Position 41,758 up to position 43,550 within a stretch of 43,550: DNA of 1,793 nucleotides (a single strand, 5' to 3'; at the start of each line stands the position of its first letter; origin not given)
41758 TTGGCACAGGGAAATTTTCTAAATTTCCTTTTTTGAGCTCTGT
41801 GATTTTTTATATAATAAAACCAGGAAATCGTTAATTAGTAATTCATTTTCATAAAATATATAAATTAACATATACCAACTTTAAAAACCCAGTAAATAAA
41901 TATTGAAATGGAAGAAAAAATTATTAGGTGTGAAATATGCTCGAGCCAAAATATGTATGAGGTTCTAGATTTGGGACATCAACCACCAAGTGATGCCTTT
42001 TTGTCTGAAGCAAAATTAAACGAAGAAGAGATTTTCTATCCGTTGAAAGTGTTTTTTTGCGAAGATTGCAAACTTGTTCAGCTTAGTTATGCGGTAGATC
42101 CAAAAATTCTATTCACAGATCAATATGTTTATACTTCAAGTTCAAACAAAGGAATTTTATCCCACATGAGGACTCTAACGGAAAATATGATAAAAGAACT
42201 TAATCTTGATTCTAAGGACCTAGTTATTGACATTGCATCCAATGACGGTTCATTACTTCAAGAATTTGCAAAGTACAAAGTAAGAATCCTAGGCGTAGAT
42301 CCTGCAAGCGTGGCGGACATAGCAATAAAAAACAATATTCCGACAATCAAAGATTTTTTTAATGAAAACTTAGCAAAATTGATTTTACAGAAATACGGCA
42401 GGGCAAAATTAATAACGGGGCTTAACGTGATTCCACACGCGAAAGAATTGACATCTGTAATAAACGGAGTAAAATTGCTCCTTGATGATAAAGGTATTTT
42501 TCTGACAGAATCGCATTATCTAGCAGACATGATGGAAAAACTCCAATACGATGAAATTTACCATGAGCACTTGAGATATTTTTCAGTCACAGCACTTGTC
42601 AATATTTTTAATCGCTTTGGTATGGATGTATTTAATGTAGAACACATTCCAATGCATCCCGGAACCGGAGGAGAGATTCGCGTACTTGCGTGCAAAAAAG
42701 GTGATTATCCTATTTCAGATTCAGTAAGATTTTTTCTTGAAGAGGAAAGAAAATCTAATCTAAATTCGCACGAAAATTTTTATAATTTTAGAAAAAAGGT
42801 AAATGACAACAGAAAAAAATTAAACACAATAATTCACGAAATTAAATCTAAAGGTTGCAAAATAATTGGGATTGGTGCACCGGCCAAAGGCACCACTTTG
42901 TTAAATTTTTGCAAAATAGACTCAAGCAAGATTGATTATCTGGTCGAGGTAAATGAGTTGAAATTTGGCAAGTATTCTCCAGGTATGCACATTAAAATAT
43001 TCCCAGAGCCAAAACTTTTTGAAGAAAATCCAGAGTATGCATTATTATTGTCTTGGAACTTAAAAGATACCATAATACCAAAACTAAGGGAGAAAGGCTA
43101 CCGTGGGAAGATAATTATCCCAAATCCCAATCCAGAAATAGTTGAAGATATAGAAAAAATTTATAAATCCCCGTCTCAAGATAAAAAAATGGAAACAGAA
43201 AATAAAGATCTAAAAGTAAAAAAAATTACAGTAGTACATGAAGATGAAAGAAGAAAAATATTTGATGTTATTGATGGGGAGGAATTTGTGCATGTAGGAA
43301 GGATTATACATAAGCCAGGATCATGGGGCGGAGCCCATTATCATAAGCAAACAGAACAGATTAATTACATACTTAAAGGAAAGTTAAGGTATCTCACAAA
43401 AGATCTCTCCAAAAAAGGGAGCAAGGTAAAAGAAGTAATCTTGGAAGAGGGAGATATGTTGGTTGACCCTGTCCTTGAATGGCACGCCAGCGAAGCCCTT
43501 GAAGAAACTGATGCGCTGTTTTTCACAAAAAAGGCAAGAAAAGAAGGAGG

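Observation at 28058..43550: N-glycosylation island predicting a methyl-branched 6-deoxyhexose built from a GDP-sugar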

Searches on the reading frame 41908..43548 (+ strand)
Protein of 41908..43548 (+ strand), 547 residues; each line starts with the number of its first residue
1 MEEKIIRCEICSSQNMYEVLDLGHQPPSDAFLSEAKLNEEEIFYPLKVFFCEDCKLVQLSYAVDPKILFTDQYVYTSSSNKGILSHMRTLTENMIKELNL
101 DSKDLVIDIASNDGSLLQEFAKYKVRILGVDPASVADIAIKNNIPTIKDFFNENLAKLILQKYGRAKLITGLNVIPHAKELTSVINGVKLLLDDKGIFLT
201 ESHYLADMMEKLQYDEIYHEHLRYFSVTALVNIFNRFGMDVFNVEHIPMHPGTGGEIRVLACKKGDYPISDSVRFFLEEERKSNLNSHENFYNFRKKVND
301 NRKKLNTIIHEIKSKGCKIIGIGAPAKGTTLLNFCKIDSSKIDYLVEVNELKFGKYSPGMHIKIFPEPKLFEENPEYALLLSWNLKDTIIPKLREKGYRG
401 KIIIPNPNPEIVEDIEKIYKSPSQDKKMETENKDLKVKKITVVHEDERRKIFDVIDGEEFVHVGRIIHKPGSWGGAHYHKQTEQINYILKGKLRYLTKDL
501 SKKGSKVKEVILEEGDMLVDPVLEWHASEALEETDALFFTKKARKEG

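Call 4: search_protein_families(library=pfam, proteins=[window:41908-43548:+], max_evalue=0.01)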
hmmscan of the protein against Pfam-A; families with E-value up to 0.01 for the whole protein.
window:41908-43548:+ (547 aa): 6 families
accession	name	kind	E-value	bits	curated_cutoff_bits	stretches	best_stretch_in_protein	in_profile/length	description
PF08484.17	Methyltransf_14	-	1.2e-42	145.9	23.5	1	253-406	3-159/160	C-methyltransferase C-terminal domain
PF08421.16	Methyltransf_13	-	3.9e-23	81.8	31.3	1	8-69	1-62/62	Putative zinc binding domain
PF13489.12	Methyltransf_23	-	3.4e-11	43.6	27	1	100-241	20-161/164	Methyltransferase domain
PF07883.17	Cupin_2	-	3.3e-06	27.2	27.2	1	469-538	6-66/70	Cupin domain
PF00190.28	Cupin_1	-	0.00044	20.3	22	1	467-539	39-110/151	Cupin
PF08242.18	Methyltransf_12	-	0.00057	21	30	1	107-198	1-98/98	Methyltransferase domain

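Call 5: search_protein_families(library=ncbifam, proteins=[window:41908-43548:+], max_evalue=0.001)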
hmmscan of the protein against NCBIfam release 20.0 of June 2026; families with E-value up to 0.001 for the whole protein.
window:41908-43548:+ (547 aa): 0 families

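Call 9: search_solved_structures(query=window:41908-43548:+, max_evalue=0.01, show_alignments=1)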
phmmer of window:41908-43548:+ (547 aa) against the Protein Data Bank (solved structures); distinct sequences matched with E-value up to 0.01: 10.
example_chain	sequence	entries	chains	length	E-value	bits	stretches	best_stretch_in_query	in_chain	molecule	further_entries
4rv9_A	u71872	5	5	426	1.2e-73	251.8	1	5-413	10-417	D-mycarose 3-C-methyltransferase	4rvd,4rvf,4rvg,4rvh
5t64_A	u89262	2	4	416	5.2e-62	213.4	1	6-397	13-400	Sugar 3-C-methyl transferase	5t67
5t6b_A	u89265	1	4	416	8.9e-61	209.3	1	6-397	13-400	Sugar 3-C-methyl transferase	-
3ndi_A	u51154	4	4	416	3.6e-59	204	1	7-397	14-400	Methyltransferase | TcaB9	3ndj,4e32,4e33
4e2y_A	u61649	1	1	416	9.4e-59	202.6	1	7-397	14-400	TcaB9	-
4e31_A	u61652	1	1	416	1.3e-58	202.2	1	7-397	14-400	TcaB9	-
4e2x_A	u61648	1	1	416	1.3e-58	202.2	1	7-397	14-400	TcaB9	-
4e2w_A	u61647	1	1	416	3.4e-58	200.8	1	7-397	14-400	TcaB9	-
4e2z_A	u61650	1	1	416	3.4e-58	200.8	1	7-397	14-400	TcaB9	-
4e30_A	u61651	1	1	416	8.8e-58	199.4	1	7-397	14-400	TcaB9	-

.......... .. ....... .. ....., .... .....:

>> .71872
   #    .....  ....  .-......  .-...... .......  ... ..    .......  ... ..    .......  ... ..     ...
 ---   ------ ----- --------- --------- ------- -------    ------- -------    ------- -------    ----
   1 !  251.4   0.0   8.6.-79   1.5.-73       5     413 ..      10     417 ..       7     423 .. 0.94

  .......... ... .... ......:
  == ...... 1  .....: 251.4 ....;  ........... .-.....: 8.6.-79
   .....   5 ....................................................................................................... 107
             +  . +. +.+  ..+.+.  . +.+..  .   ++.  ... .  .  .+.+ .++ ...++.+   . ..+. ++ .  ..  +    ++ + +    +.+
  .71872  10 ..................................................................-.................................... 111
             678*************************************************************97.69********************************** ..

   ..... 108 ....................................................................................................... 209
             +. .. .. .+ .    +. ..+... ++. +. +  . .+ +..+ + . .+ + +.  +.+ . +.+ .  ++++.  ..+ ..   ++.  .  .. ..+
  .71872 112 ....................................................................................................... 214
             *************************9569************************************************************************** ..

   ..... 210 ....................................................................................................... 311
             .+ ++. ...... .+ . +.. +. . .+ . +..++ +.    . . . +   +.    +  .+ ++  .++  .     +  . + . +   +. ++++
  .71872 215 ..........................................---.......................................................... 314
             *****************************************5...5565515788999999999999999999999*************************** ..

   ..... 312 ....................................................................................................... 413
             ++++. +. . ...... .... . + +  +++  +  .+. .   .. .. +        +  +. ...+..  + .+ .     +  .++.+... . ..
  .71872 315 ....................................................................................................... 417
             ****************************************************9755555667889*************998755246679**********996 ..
